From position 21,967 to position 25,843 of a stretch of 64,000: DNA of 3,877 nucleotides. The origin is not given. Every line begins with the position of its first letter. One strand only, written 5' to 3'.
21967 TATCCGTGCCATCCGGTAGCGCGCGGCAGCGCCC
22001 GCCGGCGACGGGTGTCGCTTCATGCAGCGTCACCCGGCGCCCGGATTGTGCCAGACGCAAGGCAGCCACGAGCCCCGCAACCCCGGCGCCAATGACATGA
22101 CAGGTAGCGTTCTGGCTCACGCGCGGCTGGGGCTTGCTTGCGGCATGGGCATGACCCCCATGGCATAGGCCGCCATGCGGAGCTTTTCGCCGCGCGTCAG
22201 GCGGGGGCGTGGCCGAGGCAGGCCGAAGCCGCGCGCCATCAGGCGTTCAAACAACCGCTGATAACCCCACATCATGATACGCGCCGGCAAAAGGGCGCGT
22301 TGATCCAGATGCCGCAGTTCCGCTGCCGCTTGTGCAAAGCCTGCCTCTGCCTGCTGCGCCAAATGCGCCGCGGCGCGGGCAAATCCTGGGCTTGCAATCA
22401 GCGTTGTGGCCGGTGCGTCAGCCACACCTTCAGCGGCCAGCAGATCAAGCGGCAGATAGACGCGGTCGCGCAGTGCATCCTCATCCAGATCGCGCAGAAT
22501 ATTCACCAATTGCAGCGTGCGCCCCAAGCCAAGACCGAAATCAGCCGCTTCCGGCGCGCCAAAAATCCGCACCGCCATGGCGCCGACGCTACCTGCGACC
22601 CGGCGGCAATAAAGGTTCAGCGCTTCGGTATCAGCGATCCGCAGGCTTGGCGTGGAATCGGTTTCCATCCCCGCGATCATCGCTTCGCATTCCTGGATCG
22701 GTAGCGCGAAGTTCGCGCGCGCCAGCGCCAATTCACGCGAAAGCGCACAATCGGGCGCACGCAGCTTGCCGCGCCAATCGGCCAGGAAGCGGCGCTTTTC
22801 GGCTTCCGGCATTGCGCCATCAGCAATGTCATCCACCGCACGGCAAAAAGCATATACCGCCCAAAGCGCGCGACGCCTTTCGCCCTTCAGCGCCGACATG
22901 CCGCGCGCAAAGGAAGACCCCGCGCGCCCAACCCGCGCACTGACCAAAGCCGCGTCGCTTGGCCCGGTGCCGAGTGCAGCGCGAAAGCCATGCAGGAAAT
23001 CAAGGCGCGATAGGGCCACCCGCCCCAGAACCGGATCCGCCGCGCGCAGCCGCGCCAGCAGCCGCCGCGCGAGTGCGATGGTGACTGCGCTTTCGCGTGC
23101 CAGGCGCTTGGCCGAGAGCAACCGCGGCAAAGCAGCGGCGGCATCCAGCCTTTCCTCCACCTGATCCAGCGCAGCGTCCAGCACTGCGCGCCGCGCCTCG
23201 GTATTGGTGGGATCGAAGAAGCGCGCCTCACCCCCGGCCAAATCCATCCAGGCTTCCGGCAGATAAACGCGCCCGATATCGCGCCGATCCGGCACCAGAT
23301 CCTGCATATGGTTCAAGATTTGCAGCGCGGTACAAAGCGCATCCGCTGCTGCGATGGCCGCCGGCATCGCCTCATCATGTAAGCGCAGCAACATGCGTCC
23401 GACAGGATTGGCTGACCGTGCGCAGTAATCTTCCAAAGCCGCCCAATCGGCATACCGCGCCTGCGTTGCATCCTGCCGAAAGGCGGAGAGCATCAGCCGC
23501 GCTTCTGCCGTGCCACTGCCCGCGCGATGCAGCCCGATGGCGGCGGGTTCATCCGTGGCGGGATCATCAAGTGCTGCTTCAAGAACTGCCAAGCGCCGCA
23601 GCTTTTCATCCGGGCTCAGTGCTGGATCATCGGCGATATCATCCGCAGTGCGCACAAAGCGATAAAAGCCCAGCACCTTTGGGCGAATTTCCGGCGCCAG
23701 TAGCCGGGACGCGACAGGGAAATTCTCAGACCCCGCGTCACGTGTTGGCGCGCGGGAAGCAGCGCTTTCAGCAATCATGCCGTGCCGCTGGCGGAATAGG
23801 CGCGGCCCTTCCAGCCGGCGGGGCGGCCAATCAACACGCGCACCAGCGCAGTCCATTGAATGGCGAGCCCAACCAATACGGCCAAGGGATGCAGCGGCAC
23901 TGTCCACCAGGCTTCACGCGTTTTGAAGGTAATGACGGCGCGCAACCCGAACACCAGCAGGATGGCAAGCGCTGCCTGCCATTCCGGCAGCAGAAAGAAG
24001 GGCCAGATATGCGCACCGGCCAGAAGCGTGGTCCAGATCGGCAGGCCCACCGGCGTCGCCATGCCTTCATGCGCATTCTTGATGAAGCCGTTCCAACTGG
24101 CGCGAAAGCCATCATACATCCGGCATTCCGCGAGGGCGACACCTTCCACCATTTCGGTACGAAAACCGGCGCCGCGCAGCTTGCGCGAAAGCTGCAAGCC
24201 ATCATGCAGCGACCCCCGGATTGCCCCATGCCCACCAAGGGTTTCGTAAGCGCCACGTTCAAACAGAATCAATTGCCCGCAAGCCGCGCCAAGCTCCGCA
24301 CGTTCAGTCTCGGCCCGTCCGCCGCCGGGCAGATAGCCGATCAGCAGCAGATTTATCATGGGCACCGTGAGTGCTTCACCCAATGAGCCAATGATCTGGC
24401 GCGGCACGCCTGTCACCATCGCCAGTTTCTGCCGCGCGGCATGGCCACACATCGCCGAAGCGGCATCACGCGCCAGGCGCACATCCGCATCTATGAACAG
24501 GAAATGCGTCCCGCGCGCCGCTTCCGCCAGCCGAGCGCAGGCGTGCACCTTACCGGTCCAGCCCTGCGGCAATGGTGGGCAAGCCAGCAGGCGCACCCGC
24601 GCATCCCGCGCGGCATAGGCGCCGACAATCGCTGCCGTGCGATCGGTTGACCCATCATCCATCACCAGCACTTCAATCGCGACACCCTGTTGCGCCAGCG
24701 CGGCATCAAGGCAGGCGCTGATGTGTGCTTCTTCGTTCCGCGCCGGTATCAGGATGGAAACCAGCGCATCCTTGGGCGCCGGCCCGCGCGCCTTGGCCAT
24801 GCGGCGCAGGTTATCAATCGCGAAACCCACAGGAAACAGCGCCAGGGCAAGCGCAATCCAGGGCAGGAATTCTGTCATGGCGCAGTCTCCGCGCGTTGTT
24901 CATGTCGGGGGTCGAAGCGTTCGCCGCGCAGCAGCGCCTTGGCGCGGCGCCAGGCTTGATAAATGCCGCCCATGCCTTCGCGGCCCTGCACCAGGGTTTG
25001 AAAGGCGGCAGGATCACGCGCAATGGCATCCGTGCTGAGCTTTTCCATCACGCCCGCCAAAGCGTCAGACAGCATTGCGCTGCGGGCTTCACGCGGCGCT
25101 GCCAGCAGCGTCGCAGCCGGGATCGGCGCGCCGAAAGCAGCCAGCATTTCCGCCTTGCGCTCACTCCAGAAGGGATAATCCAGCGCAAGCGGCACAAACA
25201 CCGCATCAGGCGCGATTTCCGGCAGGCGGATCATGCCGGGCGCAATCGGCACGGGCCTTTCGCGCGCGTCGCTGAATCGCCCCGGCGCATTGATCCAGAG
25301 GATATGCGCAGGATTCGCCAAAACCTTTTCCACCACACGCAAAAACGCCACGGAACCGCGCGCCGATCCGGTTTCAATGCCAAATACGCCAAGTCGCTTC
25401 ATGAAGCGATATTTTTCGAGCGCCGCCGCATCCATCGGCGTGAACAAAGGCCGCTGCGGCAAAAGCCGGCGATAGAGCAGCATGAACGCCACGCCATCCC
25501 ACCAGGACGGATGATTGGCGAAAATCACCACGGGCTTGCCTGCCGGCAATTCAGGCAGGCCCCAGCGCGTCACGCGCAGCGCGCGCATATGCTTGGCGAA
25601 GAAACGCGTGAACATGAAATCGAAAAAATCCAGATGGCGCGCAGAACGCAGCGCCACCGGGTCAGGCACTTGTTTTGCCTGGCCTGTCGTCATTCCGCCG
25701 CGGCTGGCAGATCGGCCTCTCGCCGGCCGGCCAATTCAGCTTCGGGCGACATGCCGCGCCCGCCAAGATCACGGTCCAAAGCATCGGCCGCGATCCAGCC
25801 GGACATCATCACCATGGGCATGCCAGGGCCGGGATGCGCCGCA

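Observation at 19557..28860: Self-contained squalene-route C30 carotenoid operon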

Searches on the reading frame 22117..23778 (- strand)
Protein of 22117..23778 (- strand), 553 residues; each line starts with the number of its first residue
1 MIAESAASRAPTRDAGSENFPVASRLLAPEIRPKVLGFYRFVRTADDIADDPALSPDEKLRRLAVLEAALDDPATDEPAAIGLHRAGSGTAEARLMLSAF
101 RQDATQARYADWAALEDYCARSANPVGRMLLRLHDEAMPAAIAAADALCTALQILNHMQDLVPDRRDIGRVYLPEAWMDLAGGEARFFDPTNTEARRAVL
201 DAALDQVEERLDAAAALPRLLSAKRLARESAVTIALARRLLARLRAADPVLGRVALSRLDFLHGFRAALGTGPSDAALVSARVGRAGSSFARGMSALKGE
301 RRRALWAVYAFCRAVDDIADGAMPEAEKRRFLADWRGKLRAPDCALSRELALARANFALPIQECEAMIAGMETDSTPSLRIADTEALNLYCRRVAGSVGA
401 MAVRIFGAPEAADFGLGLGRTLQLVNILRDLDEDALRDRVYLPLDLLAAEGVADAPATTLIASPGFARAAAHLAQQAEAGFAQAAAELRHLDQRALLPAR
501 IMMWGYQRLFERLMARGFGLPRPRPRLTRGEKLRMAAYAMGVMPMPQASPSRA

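Call 3: search_protein_families(library=pfam, proteins=[window:22117-23778:-])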
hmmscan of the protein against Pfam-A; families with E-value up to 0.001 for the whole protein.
window:22117-23778:- (553 aa): 1 family
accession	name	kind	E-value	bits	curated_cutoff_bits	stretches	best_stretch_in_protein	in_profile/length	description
PF00494.24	SQS_PSY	-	5e-100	335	26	2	285-530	3-262/263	Squalene/phytoene synthase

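Call 4: search_protein_families(library=ncbifam, proteins=[window:22117-23778:-])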
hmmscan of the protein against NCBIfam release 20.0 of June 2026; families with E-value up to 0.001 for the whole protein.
window:22117-23778:- (553 aa): 6 families
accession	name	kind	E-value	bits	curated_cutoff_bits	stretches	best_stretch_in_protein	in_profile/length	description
TIGR03464.1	HpnC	equivalog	2.9e-98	328.7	250.45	2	14-268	3-265/267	squalene synthase HpnC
TIGR03465.1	HpnD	equivalog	1.6e-92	309.4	278.6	2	284-537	3-262/267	presqualene diphosphate synthase HpnD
NF045921.1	PhytnSynCrtBRhod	equivalog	1.5e-34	119.9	500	2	285-495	15-231/307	15-cis-phytoene synthase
NF045686.1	PhytoSynCyanob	equivalog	1.9e-32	112.6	550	1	289-520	34-284/310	15-cis-phytoene synthase CrtB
NF042419.1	Phyto_syn_CrtB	equivalog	5.8e-31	108.2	480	2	288-495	16-238/306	15-cis-phytoene synthase CrtB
TIGR01559.1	squal_synth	equivalog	1.1e-10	41.3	286.75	0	384-445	132-201/337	squalene synthase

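Call 15: find_related_loci(query=window:22117-23778:-, collection=genome_contigs, flank=10000)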
Query window:22117-23778:- (553 aa) in genome_contigs; peptide patterns used: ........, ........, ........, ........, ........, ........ (x = any residue, [..] = any of these).
317 stretches matched a pattern; 94 encode a relative of the query (tblastn E <= 1e-3); the best 80 are kept; 78 distinct loci.
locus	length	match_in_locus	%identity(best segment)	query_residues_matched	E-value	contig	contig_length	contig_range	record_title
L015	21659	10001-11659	97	1-553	0e+0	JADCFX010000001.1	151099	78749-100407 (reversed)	MAG: Roseomonas sp. isolate M007S1SP10A20BQC M007S1_1, whole genome shotgun sequence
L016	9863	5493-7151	96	1-553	0e+0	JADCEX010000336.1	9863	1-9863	MAG: Roseomonas sp. isolate M025S2SP4A27QC M025S2_336, whole genome shotgun sequence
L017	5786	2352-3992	95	1-547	0e+0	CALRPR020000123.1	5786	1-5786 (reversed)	MAG: Bosea thiooxidans isolate JJ-JE126-44-7-m2-bin31 genome assembly, contig: JJ-R2B1-111-C347, whole genome shotgun se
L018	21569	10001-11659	95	1-553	0e+0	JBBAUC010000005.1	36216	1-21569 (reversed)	MAG: Roseomonas sp. isolate EUL_287 ctg5-EUL_287, whole genome shotgun sequence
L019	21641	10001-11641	95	1-547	0e+0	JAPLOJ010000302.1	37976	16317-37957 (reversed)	MAG: Alphaproteobacteria bacterium isolate LacPavin_0818_WC50_MAG_62_8 LacPavin_0818_WC50_scaffold_133355, whole genome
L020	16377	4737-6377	95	1-547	0e+0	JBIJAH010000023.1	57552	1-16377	MAG: Roseomonas sp. isolate ME2006-07-12D11_3300042448_group2_bin132 Rohwer_bin1798_scaffold_136_c1, whole genome shotgu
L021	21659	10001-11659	94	1-553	0e+0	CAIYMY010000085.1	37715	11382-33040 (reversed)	MAG: uncultured Rhodospirillales bacterium isolate Loclat_bin-08675 genome assembly, contig: bin-08675:085/220, whole ge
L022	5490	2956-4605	94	4-553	0e+0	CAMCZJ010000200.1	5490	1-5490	MAG: Asaia bogorensis isolate MoE-23oct19-188 genome assembly, contig: MoE-23oct19-C29960, whole genome shotgun sequence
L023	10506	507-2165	94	1-553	0e+0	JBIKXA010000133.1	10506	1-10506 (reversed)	MAG: Roseomonas sp. isolate ME2015-09-16_3300042289_group6_bin9 Rohwer_bin1804_scaffold_7666_c1, whole genome shotgun se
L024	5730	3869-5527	94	1-553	0e+0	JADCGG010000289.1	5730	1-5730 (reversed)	MAG: Roseomonas sp. isolate M63BS1SP13A25MG M63BS1_289, whole genome shotgun sequence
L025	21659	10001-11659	95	1-553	0e+0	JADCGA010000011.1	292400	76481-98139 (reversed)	MAG: Roseomonas sp. isolate M055S1SP11A18QC M055S1_11, whole genome shotgun sequence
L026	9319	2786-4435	92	4-553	0e+0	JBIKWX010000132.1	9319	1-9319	MAG: Roseomonas sp. isolate ME2015-09-16_3300042289_group6_bin255 Rohwer_bin1803_scaffold_9707_c1, whole genome shotgun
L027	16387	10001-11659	94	1-553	0e+0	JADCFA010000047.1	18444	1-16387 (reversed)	MAG: Roseomonas sp. isolate M039S1SP5A21QC M039S1_47, whole genome shotgun sequence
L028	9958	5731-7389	93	1-553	0e+0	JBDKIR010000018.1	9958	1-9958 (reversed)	MAG: Pseudomonadota bacterium isolate greatmiami_2019_sw_WHONDRS-S19S_0099_B_bin.57 scaffold_1047976, whole genome shotg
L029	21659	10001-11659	92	1-553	0e+0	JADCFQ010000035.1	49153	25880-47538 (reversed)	MAG: Roseomonas sp. isolate M090S1SP8A26QC M090S1_35, whole genome shotgun sequence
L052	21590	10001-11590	67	11-547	0e+0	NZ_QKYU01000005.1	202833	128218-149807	Humitalea rosea strain DSM 24525 Ga0183458_105, whole genome shotgun sequence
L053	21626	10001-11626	65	2-546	0e+0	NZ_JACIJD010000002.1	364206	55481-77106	Roseomonas pecuniae strain DSM 25622 Ga0373336_02, whole genome shotgun sequence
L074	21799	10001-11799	41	3-528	1e-46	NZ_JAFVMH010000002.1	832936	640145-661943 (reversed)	Acetobacter garciniae strain TBRC 12339 2, whole genome shotgun sequence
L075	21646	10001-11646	50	4-518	3e-77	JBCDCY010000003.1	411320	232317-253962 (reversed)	MAG: Pseudomonadota bacterium isolate P01_G01_bin.28 k141_230625_length_411320_cov_59.2689, whole genome shotgun sequenc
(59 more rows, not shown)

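Call 42: search_protein_families(library=ncbifam, proteins=[L074:13184-15211:+, L075:13129-15075:+], max_evalue=0.00001)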
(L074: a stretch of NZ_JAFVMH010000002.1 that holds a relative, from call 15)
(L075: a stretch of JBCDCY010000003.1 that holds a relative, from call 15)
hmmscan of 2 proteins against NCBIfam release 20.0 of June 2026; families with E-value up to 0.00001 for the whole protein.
L074:13184-15211:+ (675 aa): 5 families
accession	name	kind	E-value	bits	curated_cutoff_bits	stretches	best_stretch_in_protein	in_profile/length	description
TIGR01507.1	hopene_cyclase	equivalog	9.3e-228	757.7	431.1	1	39-665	19-638/640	squalene--hopene cyclase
TIGR01787.1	squalene_cyclas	subfamily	1.5e-177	592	322.7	1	43-662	4-622/622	squalene/oxidosqualene cyclases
TIGR03463.1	osq_cycl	subfamily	3.1e-58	197.5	851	1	50-660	6-634/634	2,3-oxidosqualene cyclase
TIGR04277.1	squa_tetra_cyc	equivalog_domain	1.1e-49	169.5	500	2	398-662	347-622/624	tetrahymanol synthase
NF053823.1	SCO2321_fam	equivalog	3.6e-14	52.5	300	0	436-545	65-163/405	SCO2321 family membrane protein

L075:13129-15075:+ (648 aa): 6 families
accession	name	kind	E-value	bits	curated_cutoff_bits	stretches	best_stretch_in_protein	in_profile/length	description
TIGR01507.1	hopene_cyclase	equivalog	1.3e-235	783.6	431.1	1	7-637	5-637/640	squalene--hopene cyclase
TIGR01787.1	squalene_cyclas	subfamily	1.3e-185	618.6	322.7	1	27-634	6-621/622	squalene/oxidosqualene cyclases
TIGR03463.1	osq_cycl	subfamily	2.2e-80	270.7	851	1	30-633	4-634/634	2,3-oxidosqualene cyclase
TIGR04277.1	squa_tetra_cyc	equivalog_domain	2.2e-57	195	500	2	324-634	315-621/624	tetrahymanol synthase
NF053823.1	SCO2321_fam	equivalog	6.8e-12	45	300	0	508-544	106-140/405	SCO2321 family membrane protein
TIGR02474.1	pec_lyase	equivalog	4.5e-08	33.1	189.8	1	396-502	57-164/295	pectate lyase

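Call 68: search_protein_families(library=pfam, proteins=[L053:12932-13687:+, L053:13839-15926:-, L053:14460-15929:+, L052:7033-8697:-, L052:7186-8955:+, L052:9364-10071:-, L052:13053-13619:+], max_evalue=0.00001)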
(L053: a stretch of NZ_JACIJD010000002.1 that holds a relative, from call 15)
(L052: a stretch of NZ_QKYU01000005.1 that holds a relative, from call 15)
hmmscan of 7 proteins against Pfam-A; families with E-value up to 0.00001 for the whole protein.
L053:12932-13687:+ (251 aa): 1 family
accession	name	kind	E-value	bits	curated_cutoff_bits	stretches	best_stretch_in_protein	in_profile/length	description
PF08239.17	SH3_3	-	1.6e-10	41.4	27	1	191-238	3-51/54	Bacterial SH3 domain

L053:13839-15926:- (695 aa): 3 families
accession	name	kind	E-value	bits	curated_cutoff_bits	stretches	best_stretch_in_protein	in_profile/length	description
PF13899.12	Thioredoxin_7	-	9.5e-19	67.8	27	1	578-663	3-83/83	Thioredoxin-like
PF11412.14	DsbD_N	-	2.1e-15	57.2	25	1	52-163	14-115/119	Thiol:disulfide interchange protein DsbD, N-terminal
PF02683.22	DsbD_TM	-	1.1e-09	38.4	27.1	1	302-503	5-215/219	Cytochrome C biogenesis protein transmembrane domain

L053:14460-15929:+ (489 aa): 0 families

L052:7033-8697:- (554 aa): 1 family
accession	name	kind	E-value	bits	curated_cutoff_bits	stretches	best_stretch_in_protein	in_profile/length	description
PF01268.25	FTHFS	-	1.6e-255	849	27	1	3-554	2-556/556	Formate--tetrahydrofolate ligase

L052:7186-8955:+ (589 aa): 1 family
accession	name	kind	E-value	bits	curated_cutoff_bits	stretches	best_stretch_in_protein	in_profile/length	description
PF06945.18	DUF1289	-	3.7e-15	55.9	27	1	540-586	1-46/47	Protein of unknown function (DUF1289)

L052:9364-10071:- (235 aa): 1 family
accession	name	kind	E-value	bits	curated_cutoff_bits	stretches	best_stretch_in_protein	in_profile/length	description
PF04940.18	BLUF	-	2.1e-22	79.4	25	1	106-198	1-89/92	Sensors of blue-light using FAD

L052:13053-13619:+ (188 aa): 2 families
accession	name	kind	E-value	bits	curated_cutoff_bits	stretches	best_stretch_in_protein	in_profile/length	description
PF13302.13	Acetyltransf_3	-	1.6e-19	71.4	25.4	1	24-161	4-137/138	Acetyltransferase (GNAT) domain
PF00583.31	Acetyltransf_1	-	1.9e-07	31.8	20.7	1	72-161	32-116/116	Acetyltransferase (GNAT) family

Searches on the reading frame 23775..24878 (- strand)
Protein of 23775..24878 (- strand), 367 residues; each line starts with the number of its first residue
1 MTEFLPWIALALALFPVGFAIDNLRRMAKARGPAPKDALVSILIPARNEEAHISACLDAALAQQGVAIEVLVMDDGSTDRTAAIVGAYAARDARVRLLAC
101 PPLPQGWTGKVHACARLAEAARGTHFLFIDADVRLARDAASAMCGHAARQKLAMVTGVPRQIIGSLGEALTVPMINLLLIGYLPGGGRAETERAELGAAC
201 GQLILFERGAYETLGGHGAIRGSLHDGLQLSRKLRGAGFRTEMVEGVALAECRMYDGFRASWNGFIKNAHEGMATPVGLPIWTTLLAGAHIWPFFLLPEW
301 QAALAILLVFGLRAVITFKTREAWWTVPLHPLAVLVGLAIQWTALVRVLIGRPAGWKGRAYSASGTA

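Call 3: search_protein_families(library=pfam, proteins=[window:23775-24878:-])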
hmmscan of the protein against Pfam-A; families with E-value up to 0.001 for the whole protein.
window:23775-24878:- (367 aa): 5 families
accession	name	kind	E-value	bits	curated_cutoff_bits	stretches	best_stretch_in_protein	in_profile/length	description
PF00535.33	Glycos_transf_2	-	3.4e-21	76.3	23.3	1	41-212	1-165/168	Glycosyl transferase family 2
PF13641.12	Glyco_tranf_2_3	-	7.6e-17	62.5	27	1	40-268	3-223/230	Glycosyltransferase like family 2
PF13506.12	Glyco_transf_21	-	1.1e-12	48.2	21.7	1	102-262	10-166/174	Glycosyl transferase family 21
PF13704.12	Glyco_tranf_2_4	-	0.00028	21.7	27.5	1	47-132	1-81/98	Glycosyl transferase family 2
PF10111.15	Glyco_tranf_2_2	-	0.00061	19.8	27.3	1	41-147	1-106/276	Glycosyltransferase like family 2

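Call 4: search_protein_families(library=ncbifam, proteins=[window:23775-24878:-])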
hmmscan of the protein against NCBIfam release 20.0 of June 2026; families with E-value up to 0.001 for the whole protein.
window:23775-24878:- (367 aa): 19 families
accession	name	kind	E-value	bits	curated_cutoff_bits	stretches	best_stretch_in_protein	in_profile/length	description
NF045692.1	OglycostaseCruG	equivalog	5.3e-35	121.1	600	1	38-265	41-269/386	2'-O-glycosyltransferase CruG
TIGR03469.1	HpnB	hypoth_equivalog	1.3e-29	103.5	379.25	1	39-362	45-385/386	hopene-associated glycosyltransferase HpnB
TIGR03937.1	PgaC_IcaA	equivalog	9.6e-17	61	422.3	1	33-160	40-164/407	poly-beta-1,6-N-acetyl-D-glucosamine synthase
TIGR04283.1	glyco_like_mftF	equivalog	2e-13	50.5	182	1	40-149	1-99/221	TIGR04283 family arsenosugar biosynthesis glycosyltransferase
NF007482.0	PRK10073.1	equivalog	7e-13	48.3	423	1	38-156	6-119/334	glycosyltransferase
NF010496.0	PRK13915.1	equivalog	3.9e-10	39.3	262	1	29-135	26-129/307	glucosyl-3-phosphoglycerate synthase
NF053846.1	glyco_with_XrtP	equivalog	7.9e-09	34.7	520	1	25-114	29-115/440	XrtP-associated glycosyltransferase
NF041875.1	EPS_EpsD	equivalog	1.2e-08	34.7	370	1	40-140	1-97/325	exopolysaccharide biosynthesis glycosyltransferase EpsD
NF047683.1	TeichurnBiosyTuaG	equivalog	1.5e-08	34.6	400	1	36-138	4-102/252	teichuronic acid biosynthesis protein TuaG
TIGR03965.1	mycofact_glyco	equivalog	2.6e-08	33.2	280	1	34-157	70-189/467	mycofactocin biosynthesis glycosyltransferase MftF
TIGR03472.1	HpnI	equivalog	2.9e-08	33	310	1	5-253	4-254/373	bacteriohopanetetrol glucosamine biosynthesis glycosyltransferase HpnI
NF050819.1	PolSacchBiosHfsG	equivalog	3.2e-08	33.1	500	1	38-133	12-102/302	polysaccharide biosynthesis protein HfsG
NF050050.1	ProtGlycPglI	equivalog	4.4e-06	26.3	500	1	39-144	3-105/306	GalNAc(5)-diNAcBac-PP-undecaprenol beta-1,3-glucosyltransferase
TIGR04242.1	nodulat_NodC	equivalog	5.2e-06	25.7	550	1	39-148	49-157/395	chitooligosaccharide synthase NodC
NF038302.1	EPS_HpsE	equivalog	2.1e-05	23.6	300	1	41-137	4-101/307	hormogonium polysaccharide biosynthesis glycosyltransferase HpsE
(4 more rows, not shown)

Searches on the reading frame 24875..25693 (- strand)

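Call 3: search_protein_families(library=pfam, proteins=[window:24875-25693:-])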
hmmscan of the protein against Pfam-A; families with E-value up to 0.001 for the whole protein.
window:24875-25693:- (272 aa): 1 family
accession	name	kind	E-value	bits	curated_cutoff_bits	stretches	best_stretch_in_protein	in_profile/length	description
PF01553.26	Acyltransferase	-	2e-06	28.1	23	1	47-170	8-130/132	Acyltransferase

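Call 4: search_protein_families(library=ncbifam, proteins=[window:24875-25693:-])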
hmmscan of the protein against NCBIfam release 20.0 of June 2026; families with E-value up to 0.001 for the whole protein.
window:24875-25693:- (272 aa): 0 families
